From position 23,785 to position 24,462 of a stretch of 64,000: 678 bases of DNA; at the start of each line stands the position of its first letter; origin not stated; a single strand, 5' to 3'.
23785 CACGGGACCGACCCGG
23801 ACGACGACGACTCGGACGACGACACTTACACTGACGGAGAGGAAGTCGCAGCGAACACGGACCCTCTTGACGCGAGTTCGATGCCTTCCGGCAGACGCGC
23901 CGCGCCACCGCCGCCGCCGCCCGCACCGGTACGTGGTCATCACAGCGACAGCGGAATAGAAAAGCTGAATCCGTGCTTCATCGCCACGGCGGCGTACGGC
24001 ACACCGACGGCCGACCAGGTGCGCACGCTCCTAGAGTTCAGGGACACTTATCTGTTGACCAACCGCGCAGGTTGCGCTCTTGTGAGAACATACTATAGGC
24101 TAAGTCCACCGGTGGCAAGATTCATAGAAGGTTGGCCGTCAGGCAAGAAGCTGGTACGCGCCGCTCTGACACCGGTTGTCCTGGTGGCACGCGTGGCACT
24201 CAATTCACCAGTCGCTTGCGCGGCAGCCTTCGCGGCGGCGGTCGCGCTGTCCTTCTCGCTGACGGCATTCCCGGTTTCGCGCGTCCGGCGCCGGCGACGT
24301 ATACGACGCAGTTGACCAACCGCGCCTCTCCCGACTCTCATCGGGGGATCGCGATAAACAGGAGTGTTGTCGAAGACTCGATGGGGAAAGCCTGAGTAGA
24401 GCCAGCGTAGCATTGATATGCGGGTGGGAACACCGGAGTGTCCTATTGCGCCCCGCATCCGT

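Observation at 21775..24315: C11 clostripain-like peptidase with thrombospondin-type-3-like Ca-binding repeats and a C-terminal '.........' sorting-type domain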

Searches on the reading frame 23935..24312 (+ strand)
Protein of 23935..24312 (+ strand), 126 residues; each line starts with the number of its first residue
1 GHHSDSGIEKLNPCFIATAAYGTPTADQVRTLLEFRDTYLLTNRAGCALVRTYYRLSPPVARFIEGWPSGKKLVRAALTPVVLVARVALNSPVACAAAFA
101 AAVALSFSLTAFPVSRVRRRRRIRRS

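Call 8: find_homologous_proteins(query=window:23935-24312:+, max_evalue=0.001)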
Query seq(126 aa) (126 aa): 46 proteins with E <= 0.001 among 467 candidates.
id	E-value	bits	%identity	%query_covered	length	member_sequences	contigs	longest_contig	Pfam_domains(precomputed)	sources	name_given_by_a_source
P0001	1.8e-37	146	64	94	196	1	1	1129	-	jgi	jgi:hypothetical protein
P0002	1.0e-21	95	52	88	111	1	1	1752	-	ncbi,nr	ncbi:MAG: hypothetical protein KAJ01_06215, partial [Candidatus Hydrogenedentes bacterium]|nr:hypoth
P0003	3.3e-16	78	59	58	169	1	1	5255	-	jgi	jgi:hypothetical protein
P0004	4.5e-16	77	60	58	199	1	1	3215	-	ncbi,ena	-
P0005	5.9e-16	77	56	63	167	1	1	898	-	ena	-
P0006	1.4e-15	76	58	58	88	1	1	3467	-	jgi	jgi:hypothetical protein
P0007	3.9e-15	74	58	60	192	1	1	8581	-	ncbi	-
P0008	7.4e-15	73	51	67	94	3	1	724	-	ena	-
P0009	1.4e-14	72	42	88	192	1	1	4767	-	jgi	-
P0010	3.6e-14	71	55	58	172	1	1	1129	-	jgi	jgi:hypothetical protein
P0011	3.9e-14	71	55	61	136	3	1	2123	-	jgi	jgi:hypothetical protein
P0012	5.5e-14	70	57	58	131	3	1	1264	PF18998.7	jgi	jgi:hypothetical protein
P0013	7.0e-14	70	55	58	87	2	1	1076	-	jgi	jgi:hypothetical protein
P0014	1.1e-13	69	57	58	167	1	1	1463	-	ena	-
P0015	1.1e-13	69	57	58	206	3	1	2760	-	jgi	-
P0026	1.1e-12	66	55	55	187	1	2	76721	-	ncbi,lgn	-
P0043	8.3e-10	57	52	52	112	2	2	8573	-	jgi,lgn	jgi:hypothetical protein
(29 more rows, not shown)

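Call 19: search_solved_structures(query=A1, max_evalue=1)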
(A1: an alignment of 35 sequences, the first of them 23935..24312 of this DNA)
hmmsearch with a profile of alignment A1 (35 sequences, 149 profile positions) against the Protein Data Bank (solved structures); distinct sequences matched with E-value up to 1: 0.

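Call 22: predict_structure(alignment_id=A1)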
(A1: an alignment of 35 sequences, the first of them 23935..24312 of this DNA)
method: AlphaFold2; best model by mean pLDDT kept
length: 126 residues; sequences in the alignment: 35
mean_pLDDT: 85.2   pTM: 0.65
mean pLDDT of the five models: 85.2, 83.4, 82.4, 79.9, 79.4
residues with pLDDT >= 90: 66; 70-90: 46; 50-70: 6; < 50: 8
segments of 3 or more residues with pLDDT < 50: 1-7
pLDDT, mean of each block of 10 residues (from residue 1): 47 72 88 94 94 91 90 92 93 90 90 81 83
secondary structure, 60 per line:
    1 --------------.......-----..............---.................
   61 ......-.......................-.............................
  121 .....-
elements in order: H15-21 H27-40 H44-66 H68-90 H92-125

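Call 24: search_protein_families(library=pfam, proteins=[P0009, P0026, P0043], max_evalue=0.01)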
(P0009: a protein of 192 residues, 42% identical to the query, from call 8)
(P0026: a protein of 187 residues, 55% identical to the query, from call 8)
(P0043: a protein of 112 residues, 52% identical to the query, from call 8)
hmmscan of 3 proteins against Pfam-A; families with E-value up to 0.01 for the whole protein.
P0009 (192 aa): 0 families

P0026 (187 aa): 0 families

P0043 (112 aa): 4 families
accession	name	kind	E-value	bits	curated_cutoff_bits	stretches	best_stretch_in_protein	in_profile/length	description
PF24460.1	DUF7575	-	0.00028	20.6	28.5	1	4-26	4-23/28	Domain of unknown function (DUF7575)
PF13240.11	Zn_Ribbon_1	-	0.00075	19.7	25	0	5-17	1-13/23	zinc-ribbon domain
PF24463.1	DUF7577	-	0.00083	19.4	28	1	3-26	2-22/27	Domain of unknown function (DUF7577)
PF13248.11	Zn_ribbon_3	-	0.002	18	27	0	4-13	17-26/26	zinc-ribbon domain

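Call 32: fold_search(model_id=the predicted structure, library=pdb)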
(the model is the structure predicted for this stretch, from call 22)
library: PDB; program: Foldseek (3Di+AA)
matches with E <= 10: 1; with E <= 0.001: 0
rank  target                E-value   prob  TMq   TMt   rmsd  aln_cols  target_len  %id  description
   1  6fl0_G                5.4e+00  0.11  0.34  0.27  11.4        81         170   15  Crystal structure of the membrane attack complex assembly inhibitor BGA71 from Lyme disease agent Borreliella bavarien (released 2018-08-08)

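Call 46: search_protein_families(library=pfam, alignment_id=A1, max_evalue=1)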
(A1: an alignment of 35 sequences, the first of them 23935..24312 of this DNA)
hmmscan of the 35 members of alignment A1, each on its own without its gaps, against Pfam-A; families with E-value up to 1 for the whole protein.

A. member 1, window:23935-24312:+ (126 aa): 0 families

B. families by the number of members that match (of 35 scanned): 50 families (the first 25 are shown)
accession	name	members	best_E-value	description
PF18998.6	Flg_new_2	4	3.2e-16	Divergent InlB B-repeat domain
PF24460.1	DUF7575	2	2e-05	Domain of unknown function (DUF7575)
PF24463.1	DUF7577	2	4.6e-05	Domain of unknown function (DUF7577)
PF13240.11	Zn_Ribbon_1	2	0.00075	zinc-ribbon domain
PF13248.11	Zn_ribbon_3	2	0.00096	zinc-ribbon domain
PF13342.12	Toprim_Crpt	2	0.004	C-terminal repeat of topoisomerase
PF12773.13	DZR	2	0.0054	Double zinc ribbon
PF24333.1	DUF7501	2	0.01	Family of unknown function (DUF7501)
PF23548.1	Zn_ribbon_FGT1_2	2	0.015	FORGETTER1 second zinc ribbon domain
PF05605.18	zf-Di19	2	0.026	Drought induced 19 protein (Di19), zinc-binding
PF07191.17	Zn_ribbon_6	2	0.062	Double zinc ribbon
PF17032.10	Zn_ribbon_15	2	0.079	zinc-ribbon family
PF13465.12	zf-H2C2_2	2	0.18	Zinc-finger double domain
PF12172.15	zf-ChsH2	2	0.23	ChsH2, rubredoxin-like zinc ribbon domain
PF14255.11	Cys_rich_CPXG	2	0.25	Cysteine-rich CPXCG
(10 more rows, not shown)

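Call 47: search_protein_families(library=ncbifam, alignment_id=A1, max_evalue=0.01)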
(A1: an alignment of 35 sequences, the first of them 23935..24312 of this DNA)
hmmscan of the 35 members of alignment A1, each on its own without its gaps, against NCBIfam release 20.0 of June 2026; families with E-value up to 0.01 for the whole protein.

A. member 1, window:23935-24312:+ (126 aa): 1 family
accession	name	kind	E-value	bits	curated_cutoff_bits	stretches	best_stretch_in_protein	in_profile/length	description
NF041770.1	CFI_box_CTERM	domain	4e-26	90.6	40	1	14-82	1-69/69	CFI-box-CTERM domain-containing protein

B. families by the number of members that match (of 35 scanned): 3 families
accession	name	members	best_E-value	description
NF041770.1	CFI_box_CTERM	35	2.2e-30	CFI-box-CTERM domain-containing protein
TIGR02543.1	List_Bact_rpt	1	0.00099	TIGR02543 family repeat protein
NF004797.0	PRK06145.1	1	0.0071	acyl-CoA synthetase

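Call 69: find_encoding_contigs(protein=P0026, flank=6000, max_places=2)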
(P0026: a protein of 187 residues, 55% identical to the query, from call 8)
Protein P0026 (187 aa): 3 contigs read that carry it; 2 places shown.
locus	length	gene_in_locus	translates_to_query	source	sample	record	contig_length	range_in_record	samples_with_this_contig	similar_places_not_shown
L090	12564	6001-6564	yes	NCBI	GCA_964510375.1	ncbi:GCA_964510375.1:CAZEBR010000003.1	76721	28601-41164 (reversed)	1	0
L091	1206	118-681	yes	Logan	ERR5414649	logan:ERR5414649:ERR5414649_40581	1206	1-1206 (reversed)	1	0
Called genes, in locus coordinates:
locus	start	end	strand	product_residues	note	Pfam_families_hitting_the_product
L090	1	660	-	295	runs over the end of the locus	PF01171:ATP_bind_3, PF03054:tRNA_Me_trans (weak)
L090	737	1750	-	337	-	PF13353:Fer4_12, PF04055:Radical_SAM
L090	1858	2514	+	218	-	PF01047:MarR (weak), PF12802:MarR_2 (weak), PF13545:HTH_Crp_2 (weak), PF13384:HTH_23 (weak), PF25213:HVO_A0261_N (weak), PF01982:CTP-dep_RFKase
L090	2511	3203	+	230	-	PF00926:DHBP_synthase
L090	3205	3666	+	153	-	PF00885:DMRL_synthase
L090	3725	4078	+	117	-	PF00885:DMRL_synthase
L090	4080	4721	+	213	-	PF02633:Creatininase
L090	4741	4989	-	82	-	PF04010:DUF357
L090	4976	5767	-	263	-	PF00590:TP_methylase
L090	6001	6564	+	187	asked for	-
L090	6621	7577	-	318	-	PF01667:Ribosomal_S27e (weak), PF08271:Zn_Ribbon_TF, PF00382:TFIIB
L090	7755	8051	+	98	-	PF02680:DUF211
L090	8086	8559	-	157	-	PF01201:Ribosomal_S8e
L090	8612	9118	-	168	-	PF04079:SMC_ScpB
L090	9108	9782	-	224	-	PF02616:SMC_ScpA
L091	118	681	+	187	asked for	-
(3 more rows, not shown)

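Call 70: find_encoding_contigs(protein=P0043, flank=6000, max_places=2)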
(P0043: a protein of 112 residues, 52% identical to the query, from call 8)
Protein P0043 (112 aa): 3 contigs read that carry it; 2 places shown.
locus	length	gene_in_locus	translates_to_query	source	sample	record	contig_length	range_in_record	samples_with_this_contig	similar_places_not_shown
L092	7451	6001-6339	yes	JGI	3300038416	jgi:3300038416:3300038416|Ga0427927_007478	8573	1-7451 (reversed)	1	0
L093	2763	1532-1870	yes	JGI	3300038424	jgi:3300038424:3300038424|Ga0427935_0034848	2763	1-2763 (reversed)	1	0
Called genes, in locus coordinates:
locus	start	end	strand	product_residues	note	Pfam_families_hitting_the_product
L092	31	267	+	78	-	-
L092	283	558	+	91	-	-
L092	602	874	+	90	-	-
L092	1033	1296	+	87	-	-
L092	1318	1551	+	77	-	-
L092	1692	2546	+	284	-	PF13620:CarboxypepD_reg (weak)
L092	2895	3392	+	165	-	-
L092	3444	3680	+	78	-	-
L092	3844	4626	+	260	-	-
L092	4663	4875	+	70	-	-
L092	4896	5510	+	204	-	-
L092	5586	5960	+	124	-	-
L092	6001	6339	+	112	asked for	-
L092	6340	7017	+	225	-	PF03692:CxxCxxCC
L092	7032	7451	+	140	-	?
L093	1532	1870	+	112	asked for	-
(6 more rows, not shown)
